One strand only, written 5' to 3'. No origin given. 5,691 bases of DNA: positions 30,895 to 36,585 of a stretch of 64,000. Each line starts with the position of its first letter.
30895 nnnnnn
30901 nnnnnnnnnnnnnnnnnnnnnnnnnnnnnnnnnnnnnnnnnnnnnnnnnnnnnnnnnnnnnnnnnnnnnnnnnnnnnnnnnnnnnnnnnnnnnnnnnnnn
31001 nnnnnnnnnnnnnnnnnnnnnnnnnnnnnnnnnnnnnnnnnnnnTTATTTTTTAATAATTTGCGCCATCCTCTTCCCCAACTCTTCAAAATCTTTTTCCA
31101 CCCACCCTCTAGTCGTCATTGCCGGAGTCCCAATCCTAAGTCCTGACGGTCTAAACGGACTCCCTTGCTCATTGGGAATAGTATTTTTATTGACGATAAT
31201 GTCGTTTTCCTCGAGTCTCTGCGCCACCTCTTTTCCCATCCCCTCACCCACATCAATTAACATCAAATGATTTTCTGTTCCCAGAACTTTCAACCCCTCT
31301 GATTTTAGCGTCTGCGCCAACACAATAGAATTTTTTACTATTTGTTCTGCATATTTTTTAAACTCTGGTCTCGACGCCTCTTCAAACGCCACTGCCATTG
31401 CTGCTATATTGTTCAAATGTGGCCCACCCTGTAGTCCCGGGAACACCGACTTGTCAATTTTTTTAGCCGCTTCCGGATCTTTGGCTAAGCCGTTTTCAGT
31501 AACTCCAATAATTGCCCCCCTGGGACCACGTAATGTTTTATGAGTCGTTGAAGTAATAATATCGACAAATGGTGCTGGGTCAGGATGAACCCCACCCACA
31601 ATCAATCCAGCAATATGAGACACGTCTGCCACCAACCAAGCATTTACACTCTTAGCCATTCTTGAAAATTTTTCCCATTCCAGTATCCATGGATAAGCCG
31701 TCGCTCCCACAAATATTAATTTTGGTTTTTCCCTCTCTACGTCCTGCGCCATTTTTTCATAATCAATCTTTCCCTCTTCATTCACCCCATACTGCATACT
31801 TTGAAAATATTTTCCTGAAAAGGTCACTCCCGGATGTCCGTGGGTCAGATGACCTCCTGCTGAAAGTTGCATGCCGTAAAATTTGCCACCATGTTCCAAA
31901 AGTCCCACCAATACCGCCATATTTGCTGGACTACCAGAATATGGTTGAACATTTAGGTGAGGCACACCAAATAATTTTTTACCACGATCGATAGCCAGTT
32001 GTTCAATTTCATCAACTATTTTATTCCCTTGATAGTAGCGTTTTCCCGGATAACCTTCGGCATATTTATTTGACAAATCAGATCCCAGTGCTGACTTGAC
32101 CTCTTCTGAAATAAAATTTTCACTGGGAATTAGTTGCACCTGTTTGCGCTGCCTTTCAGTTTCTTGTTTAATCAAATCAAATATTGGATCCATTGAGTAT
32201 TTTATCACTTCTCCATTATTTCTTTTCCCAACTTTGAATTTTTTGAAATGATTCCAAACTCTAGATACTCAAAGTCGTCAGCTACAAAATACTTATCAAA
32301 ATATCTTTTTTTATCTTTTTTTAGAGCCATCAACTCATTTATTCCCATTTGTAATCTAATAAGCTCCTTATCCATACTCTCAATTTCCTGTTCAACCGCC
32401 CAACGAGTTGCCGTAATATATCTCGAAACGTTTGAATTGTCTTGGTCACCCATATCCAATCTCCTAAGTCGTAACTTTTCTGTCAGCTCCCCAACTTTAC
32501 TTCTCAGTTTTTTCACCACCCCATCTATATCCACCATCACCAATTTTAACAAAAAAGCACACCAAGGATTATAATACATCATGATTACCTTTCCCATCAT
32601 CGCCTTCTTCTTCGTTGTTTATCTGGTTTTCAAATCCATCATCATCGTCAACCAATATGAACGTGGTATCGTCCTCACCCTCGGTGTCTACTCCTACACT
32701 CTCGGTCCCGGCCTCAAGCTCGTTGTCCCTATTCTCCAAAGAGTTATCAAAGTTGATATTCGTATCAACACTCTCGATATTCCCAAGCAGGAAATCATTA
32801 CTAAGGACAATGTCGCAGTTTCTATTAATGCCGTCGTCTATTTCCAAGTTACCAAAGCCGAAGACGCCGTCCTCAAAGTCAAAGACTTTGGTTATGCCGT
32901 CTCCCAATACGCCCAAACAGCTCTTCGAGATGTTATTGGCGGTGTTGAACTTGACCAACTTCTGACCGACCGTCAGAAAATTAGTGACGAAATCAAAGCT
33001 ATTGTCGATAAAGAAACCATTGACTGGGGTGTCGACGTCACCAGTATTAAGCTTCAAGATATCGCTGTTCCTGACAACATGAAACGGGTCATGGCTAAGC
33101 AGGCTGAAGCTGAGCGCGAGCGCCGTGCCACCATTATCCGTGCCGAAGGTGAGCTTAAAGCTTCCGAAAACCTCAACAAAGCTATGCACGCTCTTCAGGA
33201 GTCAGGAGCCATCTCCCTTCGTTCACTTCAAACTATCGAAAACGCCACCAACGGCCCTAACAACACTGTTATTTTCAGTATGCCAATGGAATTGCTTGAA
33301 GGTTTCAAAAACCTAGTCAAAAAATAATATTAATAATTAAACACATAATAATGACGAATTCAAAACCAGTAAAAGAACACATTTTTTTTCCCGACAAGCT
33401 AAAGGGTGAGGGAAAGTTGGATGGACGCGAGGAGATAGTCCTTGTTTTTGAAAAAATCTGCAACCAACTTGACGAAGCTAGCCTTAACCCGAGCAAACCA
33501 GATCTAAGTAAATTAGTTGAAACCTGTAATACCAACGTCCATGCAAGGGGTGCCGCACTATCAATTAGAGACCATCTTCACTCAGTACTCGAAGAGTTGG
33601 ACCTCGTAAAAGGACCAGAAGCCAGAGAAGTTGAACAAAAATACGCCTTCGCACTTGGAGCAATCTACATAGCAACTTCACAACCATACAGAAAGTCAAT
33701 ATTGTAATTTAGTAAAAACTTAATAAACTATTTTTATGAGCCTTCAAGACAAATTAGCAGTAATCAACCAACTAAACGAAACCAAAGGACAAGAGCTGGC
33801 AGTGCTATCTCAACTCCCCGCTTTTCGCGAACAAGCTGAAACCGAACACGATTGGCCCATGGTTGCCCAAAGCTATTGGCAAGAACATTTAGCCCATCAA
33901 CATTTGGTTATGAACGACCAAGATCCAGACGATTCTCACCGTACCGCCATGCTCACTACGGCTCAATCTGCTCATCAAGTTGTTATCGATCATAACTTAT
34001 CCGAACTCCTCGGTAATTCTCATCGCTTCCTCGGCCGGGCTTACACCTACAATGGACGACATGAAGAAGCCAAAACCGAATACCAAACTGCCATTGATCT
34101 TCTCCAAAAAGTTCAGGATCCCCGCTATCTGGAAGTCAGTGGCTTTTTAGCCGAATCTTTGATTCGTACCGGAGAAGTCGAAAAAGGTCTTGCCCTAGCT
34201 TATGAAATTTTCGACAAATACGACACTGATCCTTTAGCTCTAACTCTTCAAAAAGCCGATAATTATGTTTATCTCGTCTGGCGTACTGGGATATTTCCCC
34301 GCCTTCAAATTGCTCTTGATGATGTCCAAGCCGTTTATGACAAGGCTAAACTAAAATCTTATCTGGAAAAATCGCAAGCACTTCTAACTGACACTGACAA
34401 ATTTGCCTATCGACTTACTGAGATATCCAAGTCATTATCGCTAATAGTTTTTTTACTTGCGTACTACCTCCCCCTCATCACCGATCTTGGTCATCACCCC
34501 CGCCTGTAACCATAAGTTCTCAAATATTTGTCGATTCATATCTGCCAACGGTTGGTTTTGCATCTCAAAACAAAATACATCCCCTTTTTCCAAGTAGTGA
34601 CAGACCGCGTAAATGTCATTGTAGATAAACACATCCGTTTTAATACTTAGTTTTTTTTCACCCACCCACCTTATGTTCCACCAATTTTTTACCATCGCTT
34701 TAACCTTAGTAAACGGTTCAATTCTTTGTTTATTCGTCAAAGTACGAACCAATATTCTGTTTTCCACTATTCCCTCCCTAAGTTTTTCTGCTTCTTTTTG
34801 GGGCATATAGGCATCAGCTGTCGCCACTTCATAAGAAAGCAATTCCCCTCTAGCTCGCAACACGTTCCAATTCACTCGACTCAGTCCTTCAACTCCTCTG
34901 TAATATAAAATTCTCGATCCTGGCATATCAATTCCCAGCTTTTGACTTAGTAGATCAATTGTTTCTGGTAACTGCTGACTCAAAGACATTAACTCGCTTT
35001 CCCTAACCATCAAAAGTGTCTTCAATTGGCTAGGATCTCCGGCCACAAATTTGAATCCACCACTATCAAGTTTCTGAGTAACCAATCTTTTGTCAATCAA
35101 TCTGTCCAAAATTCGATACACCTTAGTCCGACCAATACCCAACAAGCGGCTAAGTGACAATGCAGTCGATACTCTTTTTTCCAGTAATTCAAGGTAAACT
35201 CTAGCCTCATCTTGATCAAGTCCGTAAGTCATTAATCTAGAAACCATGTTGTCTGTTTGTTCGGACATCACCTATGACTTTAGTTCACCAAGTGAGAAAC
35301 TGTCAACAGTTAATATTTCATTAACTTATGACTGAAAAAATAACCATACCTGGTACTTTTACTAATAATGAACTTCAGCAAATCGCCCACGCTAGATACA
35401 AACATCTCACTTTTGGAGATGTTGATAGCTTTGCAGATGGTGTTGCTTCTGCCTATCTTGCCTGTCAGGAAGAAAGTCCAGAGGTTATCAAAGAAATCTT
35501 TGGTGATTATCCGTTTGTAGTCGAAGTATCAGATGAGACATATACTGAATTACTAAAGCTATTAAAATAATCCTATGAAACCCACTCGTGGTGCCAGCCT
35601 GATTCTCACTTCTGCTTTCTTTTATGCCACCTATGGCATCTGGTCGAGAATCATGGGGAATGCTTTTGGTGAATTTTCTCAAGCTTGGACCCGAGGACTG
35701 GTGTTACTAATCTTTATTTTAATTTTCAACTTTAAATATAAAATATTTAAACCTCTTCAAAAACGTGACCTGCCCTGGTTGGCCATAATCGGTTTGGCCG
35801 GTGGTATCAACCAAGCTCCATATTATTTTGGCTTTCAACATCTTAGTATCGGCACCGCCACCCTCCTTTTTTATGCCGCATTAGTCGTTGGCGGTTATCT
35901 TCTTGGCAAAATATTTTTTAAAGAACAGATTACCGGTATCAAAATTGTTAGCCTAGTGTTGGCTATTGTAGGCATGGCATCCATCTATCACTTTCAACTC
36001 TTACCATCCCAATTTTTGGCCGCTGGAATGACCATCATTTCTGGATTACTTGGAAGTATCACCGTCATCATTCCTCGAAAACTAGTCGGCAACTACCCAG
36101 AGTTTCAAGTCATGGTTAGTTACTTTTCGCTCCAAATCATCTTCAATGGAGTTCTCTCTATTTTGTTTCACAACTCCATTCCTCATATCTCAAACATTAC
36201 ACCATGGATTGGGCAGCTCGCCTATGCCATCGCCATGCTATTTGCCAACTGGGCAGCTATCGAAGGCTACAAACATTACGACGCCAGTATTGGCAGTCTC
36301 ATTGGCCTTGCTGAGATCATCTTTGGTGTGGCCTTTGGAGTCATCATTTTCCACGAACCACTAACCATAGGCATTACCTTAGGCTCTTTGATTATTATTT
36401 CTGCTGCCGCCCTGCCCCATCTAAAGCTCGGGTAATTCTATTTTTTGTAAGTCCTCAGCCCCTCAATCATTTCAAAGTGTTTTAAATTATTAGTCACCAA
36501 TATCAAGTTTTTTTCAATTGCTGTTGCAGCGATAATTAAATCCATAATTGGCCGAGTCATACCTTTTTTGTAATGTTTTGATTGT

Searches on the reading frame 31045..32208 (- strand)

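Call 18: search_protein_families(library=pfam, proteins=[window:31045-32208:-])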
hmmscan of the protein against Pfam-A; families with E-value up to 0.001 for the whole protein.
window:31045-32208:- (387 aa): 2 families
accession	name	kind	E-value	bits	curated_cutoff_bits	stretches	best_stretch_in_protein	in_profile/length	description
PF00464.25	SHMT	-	1e-136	456.1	27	1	8-379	7-397/399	Serine hydroxymethyltransferase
PF00155.27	Aminotran_1_2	-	1.2e-08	35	19.7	1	138-366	118-351/361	Aminotransferase class I and II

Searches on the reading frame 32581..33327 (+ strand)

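Call 53: search_protein_families(library=pfam, proteins=[window:32581-33327:+], max_evalue=0.001)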
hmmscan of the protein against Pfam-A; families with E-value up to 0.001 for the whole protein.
window:32581-33327:+ (248 aa): 2 families
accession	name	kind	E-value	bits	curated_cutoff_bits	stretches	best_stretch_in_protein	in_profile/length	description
PF01145.31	Band_7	-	3.5e-41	141.6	23.6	1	22-191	2-175/176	SPFH domain / Band 7 family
PF13421.11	Band_7_1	-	5.5e-05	23.3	24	1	98-176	128-208/211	SPFH domain-Band 7 family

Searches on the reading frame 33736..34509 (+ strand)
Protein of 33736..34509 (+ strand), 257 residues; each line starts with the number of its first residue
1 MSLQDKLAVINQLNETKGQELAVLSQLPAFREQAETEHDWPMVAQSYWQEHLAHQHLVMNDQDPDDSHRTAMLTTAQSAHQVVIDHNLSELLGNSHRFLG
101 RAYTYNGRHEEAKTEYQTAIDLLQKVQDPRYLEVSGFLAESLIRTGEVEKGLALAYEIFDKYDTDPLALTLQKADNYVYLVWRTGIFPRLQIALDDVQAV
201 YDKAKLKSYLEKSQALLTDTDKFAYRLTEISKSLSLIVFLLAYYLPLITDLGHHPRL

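Call 53: search_protein_families(library=pfam, proteins=[window:33736-34509:+], max_evalue=0.001)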
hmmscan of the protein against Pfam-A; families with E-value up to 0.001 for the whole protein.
window:33736-34509:+ (257 aa): 4 families
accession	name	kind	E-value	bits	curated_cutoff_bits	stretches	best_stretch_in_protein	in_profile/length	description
PF14559.12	TPR_19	-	1.8e-05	25.4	25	1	115-172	6-65/68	Tetratricopeptide repeat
PF13424.12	TPR_12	-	4e-05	24.1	30.1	1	95-146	5-59/77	Tetratricopeptide repeat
PF07719.23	TPR_2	-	0.00016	21.9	27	0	96-122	4-30/34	Tetratricopeptide repeat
PF13428.12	TPR_14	-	0.00037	21.3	23.5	0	97-122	5-30/44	Tetratricopeptide repeat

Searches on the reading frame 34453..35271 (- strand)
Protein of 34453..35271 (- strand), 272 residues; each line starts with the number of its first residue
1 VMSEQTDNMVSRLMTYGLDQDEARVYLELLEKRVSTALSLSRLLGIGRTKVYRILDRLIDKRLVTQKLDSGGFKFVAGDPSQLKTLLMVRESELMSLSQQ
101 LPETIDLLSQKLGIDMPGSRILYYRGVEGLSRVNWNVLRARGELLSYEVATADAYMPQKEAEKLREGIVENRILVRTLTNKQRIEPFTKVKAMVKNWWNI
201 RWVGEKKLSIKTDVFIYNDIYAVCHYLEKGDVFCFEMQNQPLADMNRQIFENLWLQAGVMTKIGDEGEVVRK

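Call 54: search_protein_families(library=pfam, proteins=[window:34453-35271:-], max_evalue=0.001)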
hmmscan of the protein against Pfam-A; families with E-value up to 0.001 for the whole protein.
window:34453-35271:- (272 aa): 1 family
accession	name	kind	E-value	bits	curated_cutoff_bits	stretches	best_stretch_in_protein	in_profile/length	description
PF01978.25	TrmB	-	8.1e-13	48.5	25.6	1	13-68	1-56/68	Sugar-specific transcriptional regulator TrmB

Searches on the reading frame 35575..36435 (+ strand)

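Call 54: search_protein_families(library=pfam, proteins=[window:35575-36435:+], max_evalue=0.001)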
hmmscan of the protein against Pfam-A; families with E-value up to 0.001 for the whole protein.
window:35575-36435:+ (286 aa): 1 family
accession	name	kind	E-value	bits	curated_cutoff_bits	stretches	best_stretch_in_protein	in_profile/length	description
PF00892.27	EamA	-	1.7e-20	74.1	28.2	2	5-137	2-133/135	EamA-like transporter family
